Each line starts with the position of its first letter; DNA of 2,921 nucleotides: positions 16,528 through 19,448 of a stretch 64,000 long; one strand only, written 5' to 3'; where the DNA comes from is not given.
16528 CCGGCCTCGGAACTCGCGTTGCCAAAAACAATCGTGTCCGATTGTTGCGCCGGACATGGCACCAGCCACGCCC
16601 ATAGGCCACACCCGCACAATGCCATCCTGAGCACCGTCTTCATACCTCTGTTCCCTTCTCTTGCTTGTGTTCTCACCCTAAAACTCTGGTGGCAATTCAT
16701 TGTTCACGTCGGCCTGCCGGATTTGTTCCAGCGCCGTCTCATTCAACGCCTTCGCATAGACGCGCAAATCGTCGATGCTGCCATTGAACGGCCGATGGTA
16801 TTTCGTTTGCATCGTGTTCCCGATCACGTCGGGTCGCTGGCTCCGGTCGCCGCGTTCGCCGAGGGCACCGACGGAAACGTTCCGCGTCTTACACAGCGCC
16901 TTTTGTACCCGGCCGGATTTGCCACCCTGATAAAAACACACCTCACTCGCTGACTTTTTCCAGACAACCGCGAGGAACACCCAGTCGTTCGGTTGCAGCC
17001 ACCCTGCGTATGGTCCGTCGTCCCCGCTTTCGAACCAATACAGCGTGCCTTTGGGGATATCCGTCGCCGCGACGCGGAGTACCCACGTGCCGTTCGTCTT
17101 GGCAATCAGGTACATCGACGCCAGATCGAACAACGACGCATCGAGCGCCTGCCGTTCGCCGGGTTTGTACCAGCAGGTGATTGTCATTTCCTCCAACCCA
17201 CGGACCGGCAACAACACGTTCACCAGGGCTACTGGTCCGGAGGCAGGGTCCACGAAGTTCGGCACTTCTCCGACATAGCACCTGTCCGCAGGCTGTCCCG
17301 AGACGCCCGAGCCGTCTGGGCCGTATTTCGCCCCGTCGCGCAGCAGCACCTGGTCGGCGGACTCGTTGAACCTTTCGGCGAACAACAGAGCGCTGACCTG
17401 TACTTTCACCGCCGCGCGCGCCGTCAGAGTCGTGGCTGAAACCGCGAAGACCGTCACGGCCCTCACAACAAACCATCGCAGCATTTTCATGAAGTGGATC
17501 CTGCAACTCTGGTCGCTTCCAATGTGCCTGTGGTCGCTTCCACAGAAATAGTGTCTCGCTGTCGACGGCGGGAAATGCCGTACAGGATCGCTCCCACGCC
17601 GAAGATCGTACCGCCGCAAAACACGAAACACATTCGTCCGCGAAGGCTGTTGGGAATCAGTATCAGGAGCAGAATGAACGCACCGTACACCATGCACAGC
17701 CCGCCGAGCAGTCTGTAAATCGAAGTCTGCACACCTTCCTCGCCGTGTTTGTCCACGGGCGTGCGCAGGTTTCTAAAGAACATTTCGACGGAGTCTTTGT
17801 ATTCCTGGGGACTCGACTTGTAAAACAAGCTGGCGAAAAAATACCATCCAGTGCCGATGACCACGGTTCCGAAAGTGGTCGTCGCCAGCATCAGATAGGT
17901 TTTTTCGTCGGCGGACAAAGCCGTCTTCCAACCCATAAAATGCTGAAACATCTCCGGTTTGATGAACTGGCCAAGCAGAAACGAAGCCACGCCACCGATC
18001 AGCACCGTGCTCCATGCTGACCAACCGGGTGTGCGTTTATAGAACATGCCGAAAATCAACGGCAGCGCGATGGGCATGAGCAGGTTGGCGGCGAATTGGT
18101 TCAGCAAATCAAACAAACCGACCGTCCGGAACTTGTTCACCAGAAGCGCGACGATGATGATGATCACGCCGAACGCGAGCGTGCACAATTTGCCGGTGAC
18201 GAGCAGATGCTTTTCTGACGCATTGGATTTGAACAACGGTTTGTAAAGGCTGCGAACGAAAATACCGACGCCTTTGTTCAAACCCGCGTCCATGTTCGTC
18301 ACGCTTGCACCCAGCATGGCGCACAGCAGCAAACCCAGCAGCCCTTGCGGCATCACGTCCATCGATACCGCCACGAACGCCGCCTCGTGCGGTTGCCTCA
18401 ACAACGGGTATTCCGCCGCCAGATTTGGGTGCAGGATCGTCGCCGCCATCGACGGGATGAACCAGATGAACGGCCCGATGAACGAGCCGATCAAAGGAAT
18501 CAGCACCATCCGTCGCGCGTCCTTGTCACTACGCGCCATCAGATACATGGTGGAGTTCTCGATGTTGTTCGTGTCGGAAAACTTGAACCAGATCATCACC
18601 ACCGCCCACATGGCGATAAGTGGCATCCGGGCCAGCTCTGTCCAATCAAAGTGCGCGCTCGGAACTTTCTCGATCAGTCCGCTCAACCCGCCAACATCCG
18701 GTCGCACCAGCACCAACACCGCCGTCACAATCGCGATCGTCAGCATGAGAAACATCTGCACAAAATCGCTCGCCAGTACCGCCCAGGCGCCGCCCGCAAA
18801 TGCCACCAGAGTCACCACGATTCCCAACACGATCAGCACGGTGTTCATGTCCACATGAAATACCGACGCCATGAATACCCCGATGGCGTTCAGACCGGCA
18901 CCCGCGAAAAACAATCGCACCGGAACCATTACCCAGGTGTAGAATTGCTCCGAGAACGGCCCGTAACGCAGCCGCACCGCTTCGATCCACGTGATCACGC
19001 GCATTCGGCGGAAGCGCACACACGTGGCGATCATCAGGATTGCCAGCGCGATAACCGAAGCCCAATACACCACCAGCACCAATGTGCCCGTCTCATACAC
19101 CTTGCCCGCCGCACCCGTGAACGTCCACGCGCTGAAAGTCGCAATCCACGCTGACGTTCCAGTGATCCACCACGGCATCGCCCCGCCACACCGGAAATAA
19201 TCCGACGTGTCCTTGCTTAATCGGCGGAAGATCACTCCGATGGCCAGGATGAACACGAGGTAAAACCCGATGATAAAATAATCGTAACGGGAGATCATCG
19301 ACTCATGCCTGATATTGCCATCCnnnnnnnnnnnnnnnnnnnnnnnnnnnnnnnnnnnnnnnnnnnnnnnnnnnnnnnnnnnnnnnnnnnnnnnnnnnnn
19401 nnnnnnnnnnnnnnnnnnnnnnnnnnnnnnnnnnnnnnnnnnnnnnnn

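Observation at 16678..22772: Duplicated gene pair of H-X9-DG pseudopilin plus membrane-anchored CxxC (thioredoxin-fold-like) protein, co-oriented with a Na+/solute symporter and a LamG protein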

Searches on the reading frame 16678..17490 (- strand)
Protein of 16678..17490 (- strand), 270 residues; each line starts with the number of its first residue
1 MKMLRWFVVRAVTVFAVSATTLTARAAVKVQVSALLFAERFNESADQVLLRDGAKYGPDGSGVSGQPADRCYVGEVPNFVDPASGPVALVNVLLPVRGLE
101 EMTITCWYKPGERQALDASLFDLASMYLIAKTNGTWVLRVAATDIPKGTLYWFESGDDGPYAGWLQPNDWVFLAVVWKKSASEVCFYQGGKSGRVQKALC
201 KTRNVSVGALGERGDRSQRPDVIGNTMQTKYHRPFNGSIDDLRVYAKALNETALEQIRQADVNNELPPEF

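Call 3: search_protein_families(library=pfam, proteins=[window:16678-17490:-], max_evalue=1)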
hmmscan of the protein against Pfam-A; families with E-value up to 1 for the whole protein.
window:16678-17490:- (270 aa): 1 family
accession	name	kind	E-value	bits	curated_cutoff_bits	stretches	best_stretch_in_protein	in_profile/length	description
PF13385.13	Laminin_G_3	-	4.1e-11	43.7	27.6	1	99-252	16-148/151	Concanavalin A-like lectin/glucanases superfamily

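Call 4: search_protein_families(library=ncbifam, proteins=[window:16678-17490:-], max_evalue=1)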
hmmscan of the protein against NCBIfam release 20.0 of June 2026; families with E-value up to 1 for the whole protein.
window:16678-17490:- (270 aa): 1 family
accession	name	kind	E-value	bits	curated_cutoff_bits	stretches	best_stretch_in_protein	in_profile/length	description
NF052521.1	TafC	equivalog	0.032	13.3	410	1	215-254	315-356/373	TafC family fimbrial protein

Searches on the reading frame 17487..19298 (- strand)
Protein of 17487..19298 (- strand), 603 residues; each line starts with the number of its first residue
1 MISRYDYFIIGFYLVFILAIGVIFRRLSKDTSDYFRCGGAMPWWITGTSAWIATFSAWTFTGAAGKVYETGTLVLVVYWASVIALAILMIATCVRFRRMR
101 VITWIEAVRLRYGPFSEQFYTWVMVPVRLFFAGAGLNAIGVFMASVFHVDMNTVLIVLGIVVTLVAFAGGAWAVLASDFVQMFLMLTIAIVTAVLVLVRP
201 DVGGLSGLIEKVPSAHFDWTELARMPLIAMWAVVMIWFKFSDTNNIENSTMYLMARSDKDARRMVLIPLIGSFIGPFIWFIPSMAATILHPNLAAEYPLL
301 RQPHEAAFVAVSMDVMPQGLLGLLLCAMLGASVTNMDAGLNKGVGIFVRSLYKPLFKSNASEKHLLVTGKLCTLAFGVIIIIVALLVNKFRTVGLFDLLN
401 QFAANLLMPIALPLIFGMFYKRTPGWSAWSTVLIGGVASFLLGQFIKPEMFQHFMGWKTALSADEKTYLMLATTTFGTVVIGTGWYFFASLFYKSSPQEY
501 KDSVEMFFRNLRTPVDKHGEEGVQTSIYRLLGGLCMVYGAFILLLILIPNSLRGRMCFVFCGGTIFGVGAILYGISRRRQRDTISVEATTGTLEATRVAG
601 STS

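Call 3: search_protein_families(library=pfam, proteins=[window:17487-19298:-], max_evalue=1)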
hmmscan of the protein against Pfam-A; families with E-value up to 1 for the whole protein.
window:17487-19298:- (603 aa): 2 families
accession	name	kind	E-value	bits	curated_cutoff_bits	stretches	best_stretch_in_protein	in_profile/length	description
PF00474.23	SSF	-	4.5e-30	105.3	22.8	1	34-435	1-406/406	Sodium:solute symporter family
PF19706.4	DUF6203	-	0.1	13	26.7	1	471-487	13-29/54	Family of unknown function (DUF6203)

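Call 4: search_protein_families(library=ncbifam, proteins=[window:17487-19298:-], max_evalue=1)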
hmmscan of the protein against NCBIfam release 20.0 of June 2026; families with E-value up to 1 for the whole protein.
window:17487-19298:- (603 aa): 6 families
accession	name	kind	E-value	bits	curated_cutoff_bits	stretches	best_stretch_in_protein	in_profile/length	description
TIGR00813.1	sss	superfamily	2.3e-38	132.3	184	1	34-435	1-411/411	sodium/solute symporter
NF007790.0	PRK10484.1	equivalog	3.3e-27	95.5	401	1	9-457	10-464/527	solute:sodium symporter family transporter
TIGR02121.1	Na_Pro_sym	equivalog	5.9e-19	68.2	515.5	1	9-444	6-439/488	sodium/proline symporter PutP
TIGR02119.1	panF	equivalog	3.1e-11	43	328.05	1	10-452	9-446/471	sodium/pantothenate symporter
NF011948.0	PRK15419.1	equivalog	5.8e-09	35.3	955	1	12-451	13-453/502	sodium/proline symporter PutP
NF009135.0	PRK12488.1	subfamily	0.0027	16.3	850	1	11-461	36-493/549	cation/acetate symporter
